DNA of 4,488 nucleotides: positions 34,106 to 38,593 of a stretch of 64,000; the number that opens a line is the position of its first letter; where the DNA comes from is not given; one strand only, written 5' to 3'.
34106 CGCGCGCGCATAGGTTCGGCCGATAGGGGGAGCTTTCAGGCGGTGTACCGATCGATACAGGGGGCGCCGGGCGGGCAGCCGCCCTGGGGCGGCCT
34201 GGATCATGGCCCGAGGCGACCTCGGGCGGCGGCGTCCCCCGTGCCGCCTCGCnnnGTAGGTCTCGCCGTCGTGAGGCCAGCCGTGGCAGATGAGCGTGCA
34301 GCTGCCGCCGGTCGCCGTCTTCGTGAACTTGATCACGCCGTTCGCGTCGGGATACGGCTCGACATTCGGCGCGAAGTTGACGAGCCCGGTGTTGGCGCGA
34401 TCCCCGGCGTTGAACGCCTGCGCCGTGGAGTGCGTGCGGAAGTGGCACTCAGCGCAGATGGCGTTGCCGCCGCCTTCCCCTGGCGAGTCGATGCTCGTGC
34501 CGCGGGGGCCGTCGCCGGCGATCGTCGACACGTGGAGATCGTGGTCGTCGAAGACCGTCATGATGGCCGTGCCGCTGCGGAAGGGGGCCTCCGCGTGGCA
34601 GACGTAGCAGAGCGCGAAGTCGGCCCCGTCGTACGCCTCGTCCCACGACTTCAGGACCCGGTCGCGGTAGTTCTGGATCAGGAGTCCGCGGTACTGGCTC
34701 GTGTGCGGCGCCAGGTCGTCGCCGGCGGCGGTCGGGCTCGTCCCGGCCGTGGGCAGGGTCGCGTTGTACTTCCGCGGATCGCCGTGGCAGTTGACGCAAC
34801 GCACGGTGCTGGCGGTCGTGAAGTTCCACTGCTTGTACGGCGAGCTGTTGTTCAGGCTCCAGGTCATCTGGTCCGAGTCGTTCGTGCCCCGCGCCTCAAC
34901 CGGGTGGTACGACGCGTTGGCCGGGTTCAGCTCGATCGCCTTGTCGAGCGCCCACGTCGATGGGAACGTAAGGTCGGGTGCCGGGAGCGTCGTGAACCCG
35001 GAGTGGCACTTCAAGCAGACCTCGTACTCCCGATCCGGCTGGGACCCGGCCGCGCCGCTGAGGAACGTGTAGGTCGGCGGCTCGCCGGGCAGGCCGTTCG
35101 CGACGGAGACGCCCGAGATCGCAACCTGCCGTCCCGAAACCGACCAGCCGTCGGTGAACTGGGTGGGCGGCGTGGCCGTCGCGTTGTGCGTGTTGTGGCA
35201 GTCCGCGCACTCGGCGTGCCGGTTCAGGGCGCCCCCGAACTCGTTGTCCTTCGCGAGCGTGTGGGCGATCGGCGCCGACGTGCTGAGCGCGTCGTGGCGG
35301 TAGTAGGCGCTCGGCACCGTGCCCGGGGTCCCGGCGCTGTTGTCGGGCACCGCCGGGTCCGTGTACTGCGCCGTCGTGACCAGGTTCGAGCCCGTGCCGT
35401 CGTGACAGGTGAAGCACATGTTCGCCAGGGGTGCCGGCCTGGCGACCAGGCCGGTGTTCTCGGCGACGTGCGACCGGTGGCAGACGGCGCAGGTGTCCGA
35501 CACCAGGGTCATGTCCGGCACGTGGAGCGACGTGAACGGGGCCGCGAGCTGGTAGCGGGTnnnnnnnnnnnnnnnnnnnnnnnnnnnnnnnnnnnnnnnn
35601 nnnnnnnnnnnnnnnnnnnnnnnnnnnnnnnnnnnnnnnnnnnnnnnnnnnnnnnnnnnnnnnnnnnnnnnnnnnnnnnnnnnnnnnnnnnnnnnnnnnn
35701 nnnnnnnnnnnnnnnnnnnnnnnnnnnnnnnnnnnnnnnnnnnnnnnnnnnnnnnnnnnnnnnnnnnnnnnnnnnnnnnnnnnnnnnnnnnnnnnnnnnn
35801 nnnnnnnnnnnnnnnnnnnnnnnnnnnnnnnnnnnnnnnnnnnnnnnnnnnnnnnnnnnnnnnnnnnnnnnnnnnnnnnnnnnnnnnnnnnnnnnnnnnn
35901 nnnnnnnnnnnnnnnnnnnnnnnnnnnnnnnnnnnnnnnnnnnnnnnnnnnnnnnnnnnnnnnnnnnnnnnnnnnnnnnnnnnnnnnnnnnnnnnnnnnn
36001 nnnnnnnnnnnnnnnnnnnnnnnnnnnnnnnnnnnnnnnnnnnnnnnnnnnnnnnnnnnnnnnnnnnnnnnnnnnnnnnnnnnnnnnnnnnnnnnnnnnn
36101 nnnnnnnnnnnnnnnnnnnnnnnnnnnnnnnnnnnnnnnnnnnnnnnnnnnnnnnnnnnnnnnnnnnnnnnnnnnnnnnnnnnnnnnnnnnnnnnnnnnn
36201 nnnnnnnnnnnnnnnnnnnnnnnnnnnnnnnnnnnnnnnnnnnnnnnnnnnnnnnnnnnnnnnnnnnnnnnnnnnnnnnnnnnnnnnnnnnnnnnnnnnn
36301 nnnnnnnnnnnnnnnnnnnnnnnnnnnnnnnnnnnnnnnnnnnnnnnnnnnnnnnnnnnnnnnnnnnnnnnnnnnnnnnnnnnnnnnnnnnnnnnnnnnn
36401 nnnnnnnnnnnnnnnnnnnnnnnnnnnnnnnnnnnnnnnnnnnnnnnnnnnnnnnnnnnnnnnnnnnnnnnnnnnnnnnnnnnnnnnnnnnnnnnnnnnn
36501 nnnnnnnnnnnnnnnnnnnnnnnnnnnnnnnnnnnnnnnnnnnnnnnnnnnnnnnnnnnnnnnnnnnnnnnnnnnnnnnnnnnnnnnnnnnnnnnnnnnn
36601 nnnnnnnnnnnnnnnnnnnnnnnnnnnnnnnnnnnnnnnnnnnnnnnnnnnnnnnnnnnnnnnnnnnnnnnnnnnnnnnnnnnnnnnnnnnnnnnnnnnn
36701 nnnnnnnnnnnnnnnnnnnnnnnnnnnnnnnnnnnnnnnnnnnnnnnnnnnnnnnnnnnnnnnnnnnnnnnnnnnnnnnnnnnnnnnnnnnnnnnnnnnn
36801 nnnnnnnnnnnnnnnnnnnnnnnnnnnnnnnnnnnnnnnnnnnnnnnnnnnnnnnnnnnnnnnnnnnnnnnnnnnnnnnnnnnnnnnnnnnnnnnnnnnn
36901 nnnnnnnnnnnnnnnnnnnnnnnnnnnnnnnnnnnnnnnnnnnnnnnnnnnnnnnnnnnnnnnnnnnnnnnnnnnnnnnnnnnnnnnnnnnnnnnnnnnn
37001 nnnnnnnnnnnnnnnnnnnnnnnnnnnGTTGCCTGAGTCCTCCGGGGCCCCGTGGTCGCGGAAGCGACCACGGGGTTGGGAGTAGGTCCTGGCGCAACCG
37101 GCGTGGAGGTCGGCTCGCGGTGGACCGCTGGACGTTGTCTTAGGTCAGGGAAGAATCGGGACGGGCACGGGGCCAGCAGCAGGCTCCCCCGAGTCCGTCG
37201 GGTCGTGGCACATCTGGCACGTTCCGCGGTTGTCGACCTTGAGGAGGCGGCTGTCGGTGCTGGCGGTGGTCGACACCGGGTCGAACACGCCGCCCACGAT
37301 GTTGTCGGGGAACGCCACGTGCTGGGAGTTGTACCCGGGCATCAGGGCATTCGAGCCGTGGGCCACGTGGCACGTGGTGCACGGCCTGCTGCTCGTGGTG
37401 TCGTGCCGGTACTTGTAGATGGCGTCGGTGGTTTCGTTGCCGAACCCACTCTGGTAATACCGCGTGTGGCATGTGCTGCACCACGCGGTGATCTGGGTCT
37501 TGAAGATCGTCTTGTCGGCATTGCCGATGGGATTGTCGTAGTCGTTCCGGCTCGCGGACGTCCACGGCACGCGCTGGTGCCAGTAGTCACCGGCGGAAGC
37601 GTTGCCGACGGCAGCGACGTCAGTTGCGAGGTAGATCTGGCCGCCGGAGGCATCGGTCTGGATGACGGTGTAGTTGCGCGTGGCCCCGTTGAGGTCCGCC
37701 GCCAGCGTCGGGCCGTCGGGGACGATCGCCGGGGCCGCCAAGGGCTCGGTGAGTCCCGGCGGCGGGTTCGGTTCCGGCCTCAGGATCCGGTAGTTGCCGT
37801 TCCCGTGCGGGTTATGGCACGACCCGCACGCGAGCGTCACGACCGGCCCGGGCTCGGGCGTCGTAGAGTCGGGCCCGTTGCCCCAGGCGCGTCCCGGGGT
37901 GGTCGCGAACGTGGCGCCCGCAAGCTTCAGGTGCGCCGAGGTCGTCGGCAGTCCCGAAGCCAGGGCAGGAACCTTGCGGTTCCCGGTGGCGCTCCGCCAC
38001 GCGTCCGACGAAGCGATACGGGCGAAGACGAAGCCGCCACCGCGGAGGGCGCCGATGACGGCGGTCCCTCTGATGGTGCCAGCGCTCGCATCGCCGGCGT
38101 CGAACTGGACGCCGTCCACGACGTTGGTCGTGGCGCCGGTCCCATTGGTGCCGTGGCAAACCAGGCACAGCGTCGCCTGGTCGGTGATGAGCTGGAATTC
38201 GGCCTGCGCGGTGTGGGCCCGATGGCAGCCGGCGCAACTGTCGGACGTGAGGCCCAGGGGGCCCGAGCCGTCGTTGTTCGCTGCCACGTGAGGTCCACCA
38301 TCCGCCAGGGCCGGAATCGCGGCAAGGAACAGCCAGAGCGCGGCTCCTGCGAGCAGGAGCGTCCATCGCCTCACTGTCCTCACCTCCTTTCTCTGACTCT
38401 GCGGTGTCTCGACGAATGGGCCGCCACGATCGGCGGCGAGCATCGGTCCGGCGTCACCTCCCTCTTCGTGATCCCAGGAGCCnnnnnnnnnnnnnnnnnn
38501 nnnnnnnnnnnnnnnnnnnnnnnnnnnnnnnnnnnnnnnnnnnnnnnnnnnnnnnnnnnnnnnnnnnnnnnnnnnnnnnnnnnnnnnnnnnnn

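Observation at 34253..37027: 924-aa modular cytochrome: membrane anchor or signal, perfect Pro/Thr repeat linker, ~450-aa non-haem beta-rich region, then a C-terminal domain with 7 CxxCH and a terminal CxxxCH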

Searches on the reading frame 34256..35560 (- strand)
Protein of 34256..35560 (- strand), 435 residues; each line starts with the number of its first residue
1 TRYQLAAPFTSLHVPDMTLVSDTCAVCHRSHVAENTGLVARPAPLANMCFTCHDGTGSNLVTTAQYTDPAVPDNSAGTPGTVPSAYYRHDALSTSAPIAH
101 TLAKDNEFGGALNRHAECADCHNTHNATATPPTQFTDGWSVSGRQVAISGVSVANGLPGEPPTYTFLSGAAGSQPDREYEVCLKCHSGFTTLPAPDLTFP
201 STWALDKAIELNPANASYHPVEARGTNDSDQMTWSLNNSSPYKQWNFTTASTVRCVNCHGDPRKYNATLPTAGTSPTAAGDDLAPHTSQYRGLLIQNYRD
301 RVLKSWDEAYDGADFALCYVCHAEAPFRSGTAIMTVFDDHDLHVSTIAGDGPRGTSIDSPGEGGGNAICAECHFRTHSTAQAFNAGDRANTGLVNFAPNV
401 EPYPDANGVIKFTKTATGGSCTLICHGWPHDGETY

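Call 61: search_protein_representatives(protein=window:34256-35560:-)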
Query: 435 residues. Proteins with E-value up to 0.001 (for the whole library): 646; up to 1e-10: 350; up to 1e-30: 152. The best 150 are listed.
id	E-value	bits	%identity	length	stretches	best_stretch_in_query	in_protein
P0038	4.3e-132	457.8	59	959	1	11-435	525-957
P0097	1.3e-130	452.9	55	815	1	6-435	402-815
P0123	4.0e-122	424.9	54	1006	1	6-432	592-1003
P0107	1.9e-120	419.4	54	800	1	12-435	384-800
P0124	4.7e-118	411.5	53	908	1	13-433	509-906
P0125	2.4e-117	409.2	54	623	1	11-435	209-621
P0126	3.2e-115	402.2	53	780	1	6-433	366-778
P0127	5.4e-115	401.4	50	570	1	10-434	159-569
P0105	1.9e-114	399.6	54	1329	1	19-435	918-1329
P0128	3.9e-113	395.3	50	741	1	13-435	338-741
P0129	1.3e-112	393.6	55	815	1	21-435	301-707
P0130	2.3e-112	392.7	54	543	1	17-433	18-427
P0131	2.6e-112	392.6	56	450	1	16-435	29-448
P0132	5.0e-111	388.3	51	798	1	7-435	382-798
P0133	9.7e-109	380.8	52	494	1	11-435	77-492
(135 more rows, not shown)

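Call 65: search_solved_structures(query=A2, max_evalue=10, show_alignments=0)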
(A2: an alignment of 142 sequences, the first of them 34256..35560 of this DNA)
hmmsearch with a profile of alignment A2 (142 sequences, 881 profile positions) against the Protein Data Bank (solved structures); distinct sequences matched with E-value up to 10: 7.
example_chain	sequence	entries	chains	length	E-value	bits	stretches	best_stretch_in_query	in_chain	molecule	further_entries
6r2q_A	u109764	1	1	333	1.1e-07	34.1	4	473-513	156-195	Cystathionine beta-synthase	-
9yuq_N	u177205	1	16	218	5.5e-07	31.8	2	472-506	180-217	Putative multiheme cytochrome c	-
7tfs_A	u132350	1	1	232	5.2e-06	28.6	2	470-506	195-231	Cytochrome c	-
2ozy_A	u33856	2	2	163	0.034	16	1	463-511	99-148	Cytochrome c-type protein nrfB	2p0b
1ogy_B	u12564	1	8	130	0.087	14.6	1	463-527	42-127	DIHEME CYTOCHROME C NAPB MOLECULE: NITRATE REDUCTASE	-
1qdb_A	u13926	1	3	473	2.5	9.8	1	463-512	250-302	CYTOCHROME C NITRITE REDUCTASE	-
3cdh_A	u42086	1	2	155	2.5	9.8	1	327-392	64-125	Transcriptional regulator, MarR family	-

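Call 77: predict_structure(alignment_id=A2)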
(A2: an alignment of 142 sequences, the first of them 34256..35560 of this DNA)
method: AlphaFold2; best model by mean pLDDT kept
length: 435 residues; sequences in the alignment: 142
mean_pLDDT: 88.8   pTM: 0.89
mean pLDDT of the five models: 88.8, 88.2, 86.4, 85.7, 84.3
residues with pLDDT >= 90: 307; 70-90: 81; 50-70: 34; < 50: 13
segments of 3 or more residues with pLDDT < 50: 1-10
pLDDT, mean of each block of 10 residues (from residue 1): 38 56 67 57 84 87 94 96 96 81 84 87 88 95 93 98 97 97 96 96 97 98 96 93 93 96 89 63 90 97 97 97 84 81 94 96 97 98 97 97 94 91 96 91
secondary structure, 60 per line:
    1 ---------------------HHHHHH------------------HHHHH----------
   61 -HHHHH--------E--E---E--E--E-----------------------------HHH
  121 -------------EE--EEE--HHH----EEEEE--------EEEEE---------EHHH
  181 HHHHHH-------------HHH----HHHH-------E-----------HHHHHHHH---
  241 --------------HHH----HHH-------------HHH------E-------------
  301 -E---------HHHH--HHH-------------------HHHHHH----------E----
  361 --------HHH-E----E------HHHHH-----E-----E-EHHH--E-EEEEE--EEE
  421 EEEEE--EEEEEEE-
elements in order: H22-27 H46-50 H62-66 E138-140 E150-154 E163-167 H178-186 H207-210 H230-237 H312-315 H340-345 H385-389 E411-415 E418-425 E428-434

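Call 79: fold_search(model_id=the predicted structure, library=pdb)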
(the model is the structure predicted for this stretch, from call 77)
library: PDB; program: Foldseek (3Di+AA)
matches with E <= 10: 5; with E <= 0.001: 0
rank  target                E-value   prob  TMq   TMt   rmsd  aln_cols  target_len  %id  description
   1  9rsd_Y                6.3e+00  0.01  0.05  0.15   5.2        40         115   12  Ternary complex of a charged molecular glue degrader ZZ1-SO2H, BRD4(BD1) neosubstrate, and the CTLH E3 ligase receptor (released 2026-04-08)
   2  4v58_B                8.6e+00  0.01  0.04  0.02  11.4        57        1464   16  Crystal structure of fatty acid synthase from thermomyces lanuginosus at 3.1 angstrom resolution. (released 2014-07-09)
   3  7mc9_I                9.2e+00  0.03  0.06  0.10   6.2        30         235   20  X-RAY STRUCTURE OF PEDV PAPAIN-LIKE PROTEASE 2 bound to UB-PA (released 2021-07-07)
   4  6noz                  9.8e+00  0.02  0.05  0.09   6.2        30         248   20  X-ray structure of PEDV papain-like protease 2 (released 2020-01-22)
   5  4v58_E                9.8e+00  0.01  0.05  0.02  10.5        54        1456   17  Crystal structure of fatty acid synthase from thermomyces lanuginosus at 3.1 angstrom resolution. (released 2014-07-09)

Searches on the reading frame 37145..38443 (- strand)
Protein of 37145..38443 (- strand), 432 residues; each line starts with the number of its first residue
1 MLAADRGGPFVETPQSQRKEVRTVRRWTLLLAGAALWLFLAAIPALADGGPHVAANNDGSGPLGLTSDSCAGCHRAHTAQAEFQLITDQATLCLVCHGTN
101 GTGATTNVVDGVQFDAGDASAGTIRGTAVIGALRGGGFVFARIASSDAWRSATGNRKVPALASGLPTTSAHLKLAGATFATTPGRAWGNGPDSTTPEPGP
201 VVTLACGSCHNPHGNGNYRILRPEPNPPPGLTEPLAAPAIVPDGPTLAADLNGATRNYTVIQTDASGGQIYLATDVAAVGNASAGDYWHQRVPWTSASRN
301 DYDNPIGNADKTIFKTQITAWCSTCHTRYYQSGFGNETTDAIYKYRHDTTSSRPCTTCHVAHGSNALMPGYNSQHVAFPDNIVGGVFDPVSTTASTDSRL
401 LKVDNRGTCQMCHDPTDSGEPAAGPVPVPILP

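Call 8: search_protein_families(library=pfam, proteins=[window:37145-38443:-], max_evalue=0.01)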
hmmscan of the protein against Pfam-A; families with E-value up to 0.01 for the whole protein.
window:37145-38443:- (432 aa): 5 families
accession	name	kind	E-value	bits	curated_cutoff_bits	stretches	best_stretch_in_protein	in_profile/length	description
PF09699.15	Paired_CXXCH_1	-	8.4e-20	70.6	20.6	2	66-99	5-38/41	Doubled CXXCH motif (Paired_CXXCH_1)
PF22113.1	Mtrc-MtrF_II-IV_dom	-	1e-08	35.4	30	1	308-364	109-168/176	Outer membrane cytochrome MtrC/MtrF-like, domains II/IV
PF14537.11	Cytochrom_c3_2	-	1.7e-08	35.2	25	0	316-365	23-70/79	Cytochrome c3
PF14522.11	Cytochrome_C7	-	2.2e-07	31.1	24.8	0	319-414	13-67/67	Cytochrome c7 and related cytochrome c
PF02085.21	Cytochrom_CIII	-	0.0015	19.3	22.9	0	319-363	46-86/101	Class III cytochrome C family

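Call 42: search_solved_structures(query=window:37145-38443:-, max_evalue=1, show_alignments=1)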
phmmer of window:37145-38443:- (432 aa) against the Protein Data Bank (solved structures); distinct sequences matched with E-value up to 1: 6.
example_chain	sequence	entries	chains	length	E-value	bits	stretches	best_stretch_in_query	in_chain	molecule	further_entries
2ozy_A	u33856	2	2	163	0.4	12.7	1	65-105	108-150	Cytochrome c-type protein nrfB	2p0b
1avw_B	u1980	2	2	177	0.69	11.9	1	266-315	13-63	TRYPSIN INHIBITOR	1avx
1avu_A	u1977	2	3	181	0.72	11.8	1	266-315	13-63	TRYPSIN INHIBITOR | TRYPSIN INHIBITOR (KUNITZ)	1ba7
6o1f_I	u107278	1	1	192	0.78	11.7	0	266-315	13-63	Trypsin inhibitor A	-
6ntt_A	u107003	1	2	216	0.92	11.5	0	266-315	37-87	Trypsin inhibitor A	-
4xnh_C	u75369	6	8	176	0.96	11.4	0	56-119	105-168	N-terminal acetyltransferase A complex subunit NAT5 | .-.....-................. NAT5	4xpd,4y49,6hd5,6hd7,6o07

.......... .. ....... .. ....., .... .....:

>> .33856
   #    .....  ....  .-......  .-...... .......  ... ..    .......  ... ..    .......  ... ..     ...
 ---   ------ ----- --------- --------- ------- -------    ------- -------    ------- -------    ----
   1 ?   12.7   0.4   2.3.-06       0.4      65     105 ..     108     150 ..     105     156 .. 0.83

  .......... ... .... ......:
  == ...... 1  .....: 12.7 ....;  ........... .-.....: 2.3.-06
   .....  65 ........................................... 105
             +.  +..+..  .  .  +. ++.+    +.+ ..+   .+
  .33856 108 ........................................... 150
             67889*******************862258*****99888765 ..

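Call 70: search_protein_families(library=ncbifam, proteins=[window:37145-38443:-], max_evalue=0.01)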
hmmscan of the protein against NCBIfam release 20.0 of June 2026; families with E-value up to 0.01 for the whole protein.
window:37145-38443:- (432 aa): 5 families
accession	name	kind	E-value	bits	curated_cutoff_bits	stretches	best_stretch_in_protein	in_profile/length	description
TIGR01905.1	paired_CXXCH_1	subfamily_domain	1.2e-17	63.5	25.2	2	67-99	6-38/41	doubled CXXCH domain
TIGR03508.1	decahem_SO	subfamily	1.5e-14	54.2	192.2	2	303-366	196-256/258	DmsE family decaheme c-type cytochrome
NF041028.1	decahem_GSU2203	exception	5.4e-06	25.8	325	1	69-98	127-156/317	GSU2203 family decaheme c-type cytochrome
TIGR03507.1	decahem_SO1788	subfamily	0.0039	15.7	209.3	0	67-108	489-528/672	OmcA/MtrC family decaheme c-type cytochrome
TIGR03153.1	cytochr_NrfH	equivalog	0.0074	16.3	134.2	0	316-360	99-134/138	cytochrome c nitrite reductase small subunit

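Call 90: search_solved_structures(query=A3, max_evalue=1, show_alignments=1)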
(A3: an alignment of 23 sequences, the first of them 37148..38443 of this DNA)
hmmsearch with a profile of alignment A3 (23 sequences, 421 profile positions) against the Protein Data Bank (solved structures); distinct sequences matched with E-value up to 1: 17.
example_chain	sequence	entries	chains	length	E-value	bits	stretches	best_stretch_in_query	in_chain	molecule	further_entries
6r2q_A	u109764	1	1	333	5.6e-06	28.8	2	57-94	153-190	Cystathionine beta-synthase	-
6ef8_A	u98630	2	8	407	9.4e-06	28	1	197-322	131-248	C-type cytochrome OmcS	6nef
9yuq_N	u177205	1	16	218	0.0019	20.5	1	44-92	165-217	Putative multiheme cytochrome c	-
7tfs_A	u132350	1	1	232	0.0022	20.2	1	55-92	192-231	Cytochrome c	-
8hcr_C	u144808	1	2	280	0.042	16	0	197-214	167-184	Cytochrome bc1 complex cytochrome c subunit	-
7e1v_O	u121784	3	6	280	0.043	16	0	197-214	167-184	Cytochrome bc1 complex cytochrome c subunit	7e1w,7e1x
6adq_C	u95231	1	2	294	0.051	15.8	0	20-70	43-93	Cytochrome bc1 complex cytochrome c subunit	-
6hwh_M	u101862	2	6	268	0.08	15.1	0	196-214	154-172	Cytochrome bc1 complex cytochrome c subunit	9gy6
1h1o_A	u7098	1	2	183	0.08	15.1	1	199-318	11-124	CYTOCHROME C-552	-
8ovc_O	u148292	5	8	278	0.16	14.1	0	20-70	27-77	Cytochrome bc1 complex cytochrome c subunit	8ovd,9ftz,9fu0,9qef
9wcx_U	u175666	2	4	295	0.23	13.6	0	195-214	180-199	Cytochrome bc1 complex cytochrome c subunit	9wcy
9g83_v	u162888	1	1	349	0.26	13.4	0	45-68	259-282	Cbb3-type cytochrome c oxidase subunit CcoP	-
2dvh_A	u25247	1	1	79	0.76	11.9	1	346-365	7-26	CYTOCHROME C-553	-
6xkw_p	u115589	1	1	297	0.77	11.9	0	85-123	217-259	Cbb3-type cytochrome c oxidase subunit CcoP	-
8snh_G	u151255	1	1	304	0.86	11.7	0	189-215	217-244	Cbb3-type cytochrome c oxidase subunit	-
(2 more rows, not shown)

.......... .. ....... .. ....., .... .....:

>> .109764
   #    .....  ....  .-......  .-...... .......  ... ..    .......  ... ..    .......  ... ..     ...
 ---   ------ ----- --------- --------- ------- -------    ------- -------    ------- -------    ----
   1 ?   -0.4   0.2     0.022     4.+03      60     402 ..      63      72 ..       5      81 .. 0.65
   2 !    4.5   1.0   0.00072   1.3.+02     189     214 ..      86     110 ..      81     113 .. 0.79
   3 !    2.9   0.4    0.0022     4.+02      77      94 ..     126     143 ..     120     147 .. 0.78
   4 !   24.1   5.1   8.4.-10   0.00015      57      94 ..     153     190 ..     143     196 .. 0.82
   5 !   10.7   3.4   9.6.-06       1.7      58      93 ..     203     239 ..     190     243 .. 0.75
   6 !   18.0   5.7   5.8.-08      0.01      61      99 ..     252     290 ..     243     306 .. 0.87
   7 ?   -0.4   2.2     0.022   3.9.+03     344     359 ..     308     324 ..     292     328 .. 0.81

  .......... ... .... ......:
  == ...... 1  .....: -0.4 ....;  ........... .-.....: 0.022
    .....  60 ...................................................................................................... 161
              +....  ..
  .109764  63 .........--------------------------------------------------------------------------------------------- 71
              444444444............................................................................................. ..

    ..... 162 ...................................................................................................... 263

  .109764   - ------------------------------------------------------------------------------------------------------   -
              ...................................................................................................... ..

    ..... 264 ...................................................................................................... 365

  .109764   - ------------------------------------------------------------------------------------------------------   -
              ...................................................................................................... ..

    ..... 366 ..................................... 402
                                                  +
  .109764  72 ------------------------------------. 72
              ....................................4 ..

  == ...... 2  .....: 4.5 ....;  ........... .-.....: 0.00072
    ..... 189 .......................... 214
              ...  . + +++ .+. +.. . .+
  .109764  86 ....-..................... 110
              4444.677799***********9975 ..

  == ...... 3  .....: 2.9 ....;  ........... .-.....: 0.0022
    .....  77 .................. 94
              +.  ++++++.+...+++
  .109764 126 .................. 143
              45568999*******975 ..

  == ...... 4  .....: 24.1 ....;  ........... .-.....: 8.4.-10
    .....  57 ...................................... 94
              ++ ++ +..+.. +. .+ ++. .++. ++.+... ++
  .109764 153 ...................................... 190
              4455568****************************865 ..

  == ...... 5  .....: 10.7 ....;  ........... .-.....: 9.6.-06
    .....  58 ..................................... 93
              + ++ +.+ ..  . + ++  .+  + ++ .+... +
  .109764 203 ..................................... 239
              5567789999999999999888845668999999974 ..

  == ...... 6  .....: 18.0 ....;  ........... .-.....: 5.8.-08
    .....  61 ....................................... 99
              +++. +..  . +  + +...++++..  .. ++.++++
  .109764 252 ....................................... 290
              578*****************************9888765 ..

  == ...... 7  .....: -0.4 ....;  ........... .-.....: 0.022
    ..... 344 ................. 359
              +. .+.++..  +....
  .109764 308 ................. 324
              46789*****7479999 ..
